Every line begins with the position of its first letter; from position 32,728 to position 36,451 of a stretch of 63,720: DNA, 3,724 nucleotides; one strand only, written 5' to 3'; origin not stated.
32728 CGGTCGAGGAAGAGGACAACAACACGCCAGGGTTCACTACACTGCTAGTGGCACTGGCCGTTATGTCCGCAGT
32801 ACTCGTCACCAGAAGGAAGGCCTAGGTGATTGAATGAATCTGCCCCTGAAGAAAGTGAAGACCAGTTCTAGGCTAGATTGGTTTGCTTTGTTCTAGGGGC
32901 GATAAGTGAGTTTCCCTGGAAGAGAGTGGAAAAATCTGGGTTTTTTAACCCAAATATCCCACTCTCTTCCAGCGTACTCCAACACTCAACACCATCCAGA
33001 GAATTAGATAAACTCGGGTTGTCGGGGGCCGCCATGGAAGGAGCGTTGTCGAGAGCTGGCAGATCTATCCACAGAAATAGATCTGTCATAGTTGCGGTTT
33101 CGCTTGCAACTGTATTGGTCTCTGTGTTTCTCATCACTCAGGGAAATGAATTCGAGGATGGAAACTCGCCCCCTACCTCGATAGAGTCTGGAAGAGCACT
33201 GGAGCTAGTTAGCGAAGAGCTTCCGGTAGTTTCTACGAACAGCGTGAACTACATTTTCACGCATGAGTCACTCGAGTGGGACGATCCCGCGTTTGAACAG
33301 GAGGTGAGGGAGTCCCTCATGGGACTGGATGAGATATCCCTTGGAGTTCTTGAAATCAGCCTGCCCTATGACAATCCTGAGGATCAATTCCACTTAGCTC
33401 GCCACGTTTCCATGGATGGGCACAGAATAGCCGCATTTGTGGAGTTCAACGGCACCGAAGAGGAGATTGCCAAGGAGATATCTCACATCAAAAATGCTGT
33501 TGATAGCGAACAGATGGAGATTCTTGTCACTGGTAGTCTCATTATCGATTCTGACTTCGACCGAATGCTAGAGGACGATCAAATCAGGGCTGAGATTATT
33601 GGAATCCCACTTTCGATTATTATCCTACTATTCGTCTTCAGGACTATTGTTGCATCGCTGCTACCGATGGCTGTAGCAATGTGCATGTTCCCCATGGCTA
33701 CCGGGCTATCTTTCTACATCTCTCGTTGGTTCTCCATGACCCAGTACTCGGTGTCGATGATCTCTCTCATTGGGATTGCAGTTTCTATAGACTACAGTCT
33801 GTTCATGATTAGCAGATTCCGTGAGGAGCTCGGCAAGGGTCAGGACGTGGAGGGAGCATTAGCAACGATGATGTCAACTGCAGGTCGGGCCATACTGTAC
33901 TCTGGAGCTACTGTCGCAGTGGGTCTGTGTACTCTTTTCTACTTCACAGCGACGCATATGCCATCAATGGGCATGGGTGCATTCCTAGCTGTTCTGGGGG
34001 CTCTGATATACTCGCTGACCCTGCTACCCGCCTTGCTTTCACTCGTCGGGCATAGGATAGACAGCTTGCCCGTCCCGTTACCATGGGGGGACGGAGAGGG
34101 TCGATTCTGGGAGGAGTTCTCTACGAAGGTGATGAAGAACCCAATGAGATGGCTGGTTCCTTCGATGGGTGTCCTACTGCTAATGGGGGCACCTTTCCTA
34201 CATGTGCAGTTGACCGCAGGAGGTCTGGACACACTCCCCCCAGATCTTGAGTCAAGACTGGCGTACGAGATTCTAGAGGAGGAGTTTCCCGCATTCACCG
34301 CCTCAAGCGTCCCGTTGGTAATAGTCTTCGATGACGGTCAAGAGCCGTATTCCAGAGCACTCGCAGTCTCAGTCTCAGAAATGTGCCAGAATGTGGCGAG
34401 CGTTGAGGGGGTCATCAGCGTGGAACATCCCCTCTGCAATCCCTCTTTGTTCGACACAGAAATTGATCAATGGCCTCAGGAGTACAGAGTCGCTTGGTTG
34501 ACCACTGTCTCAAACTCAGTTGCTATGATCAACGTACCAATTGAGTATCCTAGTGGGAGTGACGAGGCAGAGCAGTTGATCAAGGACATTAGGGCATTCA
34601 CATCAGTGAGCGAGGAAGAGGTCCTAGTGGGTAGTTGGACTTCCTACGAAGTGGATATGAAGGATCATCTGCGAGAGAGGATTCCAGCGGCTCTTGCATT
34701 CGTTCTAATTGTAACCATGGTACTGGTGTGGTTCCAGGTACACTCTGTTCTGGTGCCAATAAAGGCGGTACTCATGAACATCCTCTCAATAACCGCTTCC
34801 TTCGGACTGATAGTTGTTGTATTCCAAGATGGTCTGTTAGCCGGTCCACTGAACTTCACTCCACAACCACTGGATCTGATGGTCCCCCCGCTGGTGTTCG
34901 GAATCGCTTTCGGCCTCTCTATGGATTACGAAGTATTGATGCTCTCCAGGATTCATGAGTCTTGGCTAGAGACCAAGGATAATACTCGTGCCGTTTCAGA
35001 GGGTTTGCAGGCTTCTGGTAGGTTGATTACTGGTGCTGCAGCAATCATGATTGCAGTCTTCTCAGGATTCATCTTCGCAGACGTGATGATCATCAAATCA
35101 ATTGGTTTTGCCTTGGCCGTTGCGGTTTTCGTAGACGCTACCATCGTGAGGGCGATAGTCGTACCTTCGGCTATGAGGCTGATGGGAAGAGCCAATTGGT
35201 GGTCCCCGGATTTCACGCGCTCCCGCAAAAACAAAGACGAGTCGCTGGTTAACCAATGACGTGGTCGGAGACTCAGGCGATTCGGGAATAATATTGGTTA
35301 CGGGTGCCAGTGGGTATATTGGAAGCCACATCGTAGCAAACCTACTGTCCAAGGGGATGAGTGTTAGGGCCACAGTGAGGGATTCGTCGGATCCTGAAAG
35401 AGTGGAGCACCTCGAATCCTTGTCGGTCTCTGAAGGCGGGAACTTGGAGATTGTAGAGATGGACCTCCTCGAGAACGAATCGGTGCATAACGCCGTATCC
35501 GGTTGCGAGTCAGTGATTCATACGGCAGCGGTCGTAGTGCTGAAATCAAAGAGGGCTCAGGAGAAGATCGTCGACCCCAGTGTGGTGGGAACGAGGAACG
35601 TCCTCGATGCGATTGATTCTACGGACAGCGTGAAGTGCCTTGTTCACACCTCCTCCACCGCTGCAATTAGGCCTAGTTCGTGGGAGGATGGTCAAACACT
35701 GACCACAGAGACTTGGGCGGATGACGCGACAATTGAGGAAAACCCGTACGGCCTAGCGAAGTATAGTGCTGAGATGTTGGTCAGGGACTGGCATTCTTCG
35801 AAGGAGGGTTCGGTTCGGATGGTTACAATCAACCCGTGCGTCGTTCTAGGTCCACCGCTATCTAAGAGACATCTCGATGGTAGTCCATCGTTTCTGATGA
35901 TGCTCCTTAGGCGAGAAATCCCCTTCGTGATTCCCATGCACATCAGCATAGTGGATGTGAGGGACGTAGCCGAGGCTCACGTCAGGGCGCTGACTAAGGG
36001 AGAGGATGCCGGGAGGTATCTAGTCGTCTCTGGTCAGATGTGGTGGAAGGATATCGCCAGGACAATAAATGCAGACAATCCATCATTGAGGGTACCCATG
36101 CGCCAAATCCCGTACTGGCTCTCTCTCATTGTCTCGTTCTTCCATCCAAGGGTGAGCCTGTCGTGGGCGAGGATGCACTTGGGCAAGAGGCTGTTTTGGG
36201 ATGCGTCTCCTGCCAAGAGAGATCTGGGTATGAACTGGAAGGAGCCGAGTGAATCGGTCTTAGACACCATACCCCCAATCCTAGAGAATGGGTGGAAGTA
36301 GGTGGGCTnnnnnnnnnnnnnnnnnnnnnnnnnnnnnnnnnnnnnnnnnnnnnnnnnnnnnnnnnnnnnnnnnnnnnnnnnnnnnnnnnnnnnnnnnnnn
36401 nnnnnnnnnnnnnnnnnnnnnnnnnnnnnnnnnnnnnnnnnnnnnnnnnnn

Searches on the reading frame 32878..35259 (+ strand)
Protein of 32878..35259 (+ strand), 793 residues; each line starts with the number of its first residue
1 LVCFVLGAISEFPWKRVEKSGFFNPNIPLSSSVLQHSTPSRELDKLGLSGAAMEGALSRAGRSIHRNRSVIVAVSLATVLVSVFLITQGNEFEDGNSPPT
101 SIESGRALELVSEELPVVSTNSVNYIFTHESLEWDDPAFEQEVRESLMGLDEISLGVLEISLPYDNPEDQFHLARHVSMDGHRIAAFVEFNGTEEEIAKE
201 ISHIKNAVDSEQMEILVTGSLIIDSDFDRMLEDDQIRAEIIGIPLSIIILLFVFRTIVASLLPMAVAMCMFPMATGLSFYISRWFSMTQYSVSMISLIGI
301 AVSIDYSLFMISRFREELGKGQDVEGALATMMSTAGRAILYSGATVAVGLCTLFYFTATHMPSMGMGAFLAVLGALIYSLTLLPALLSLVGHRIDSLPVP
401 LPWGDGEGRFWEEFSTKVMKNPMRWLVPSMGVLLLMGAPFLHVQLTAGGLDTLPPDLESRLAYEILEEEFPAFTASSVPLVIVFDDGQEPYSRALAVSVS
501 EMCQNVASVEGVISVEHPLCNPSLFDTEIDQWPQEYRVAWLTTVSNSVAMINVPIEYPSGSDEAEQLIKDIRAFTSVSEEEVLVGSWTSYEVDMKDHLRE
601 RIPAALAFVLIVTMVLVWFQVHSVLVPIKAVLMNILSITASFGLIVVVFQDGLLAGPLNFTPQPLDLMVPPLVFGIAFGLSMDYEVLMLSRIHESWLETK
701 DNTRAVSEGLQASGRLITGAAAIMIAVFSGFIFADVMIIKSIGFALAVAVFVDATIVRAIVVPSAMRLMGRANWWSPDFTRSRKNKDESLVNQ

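Call 53: search_protein_families(library=pfam, proteins=[window:32878-35259:+], max_evalue=0.00001)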
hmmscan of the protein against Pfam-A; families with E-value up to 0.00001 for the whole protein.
window:32878-35259:+ (793 aa): 1 family
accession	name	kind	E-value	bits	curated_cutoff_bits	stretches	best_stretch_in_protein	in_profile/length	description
PF03176.21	MMPL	-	1.1e-78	264.9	20.5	2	99-423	4-331/333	MMPL family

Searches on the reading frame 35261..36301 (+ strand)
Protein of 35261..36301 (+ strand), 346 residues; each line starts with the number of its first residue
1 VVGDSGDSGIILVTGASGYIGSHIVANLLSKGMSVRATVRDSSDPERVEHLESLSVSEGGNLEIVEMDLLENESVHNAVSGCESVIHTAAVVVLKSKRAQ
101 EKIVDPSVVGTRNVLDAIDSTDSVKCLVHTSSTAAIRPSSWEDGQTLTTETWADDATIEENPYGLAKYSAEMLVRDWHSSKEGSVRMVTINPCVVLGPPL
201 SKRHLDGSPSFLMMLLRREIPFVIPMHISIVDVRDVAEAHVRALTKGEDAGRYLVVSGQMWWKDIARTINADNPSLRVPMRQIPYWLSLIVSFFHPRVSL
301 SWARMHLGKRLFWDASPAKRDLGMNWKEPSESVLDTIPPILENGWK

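Call 38: search_protein_families(library=pfam, proteins=[window:35261-36301:+], max_evalue=0.00001)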
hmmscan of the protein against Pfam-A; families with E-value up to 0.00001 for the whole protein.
window:35261-36301:+ (346 aa): 10 families
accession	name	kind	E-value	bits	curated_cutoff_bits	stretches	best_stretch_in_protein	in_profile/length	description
PF01370.27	Epimerase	-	1.3e-29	103.8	20.9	1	11-251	1-235/240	NAD dependent epimerase/dehydratase family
PF01073.25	3Beta_HSD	-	3.8e-25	88.9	22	1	12-262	1-247/280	3-beta hydroxysteroid dehydrogenase/isomerase family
PF16363.11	GDP_Man_Dehyd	-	2.9e-23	83.3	27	1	12-182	1-172/332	GDP-mannose 4,6 dehydratase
PF07993.18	NAD_binding_4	-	1.6e-16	60.7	20.1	1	13-226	1-241/258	Male sterility protein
PF13460.12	NAD_binding_10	-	4.8e-14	53.1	27.2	1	15-137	1-103/184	NAD(P)H-binding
PF05368.20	NmrA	-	3.9e-13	50.1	27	1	10-105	4-92/298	NmrA-like family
PF02719.21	Polysacc_synt_2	-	1.5e-08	34.6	20.2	1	11-140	1-136/293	Polysaccharide biosynthesis protein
PF04321.23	RmlD_sub_bind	-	3.6e-07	30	27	1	11-176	3-138/287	RmlD substrate binding domain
PF08659.16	KR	-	4e-07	30.6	22.6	1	9-137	1-141/180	KR domain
PF00106.31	adh_short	-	1.7e-06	28.1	26.6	0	10-84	2-73/195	short chain dehydrogenase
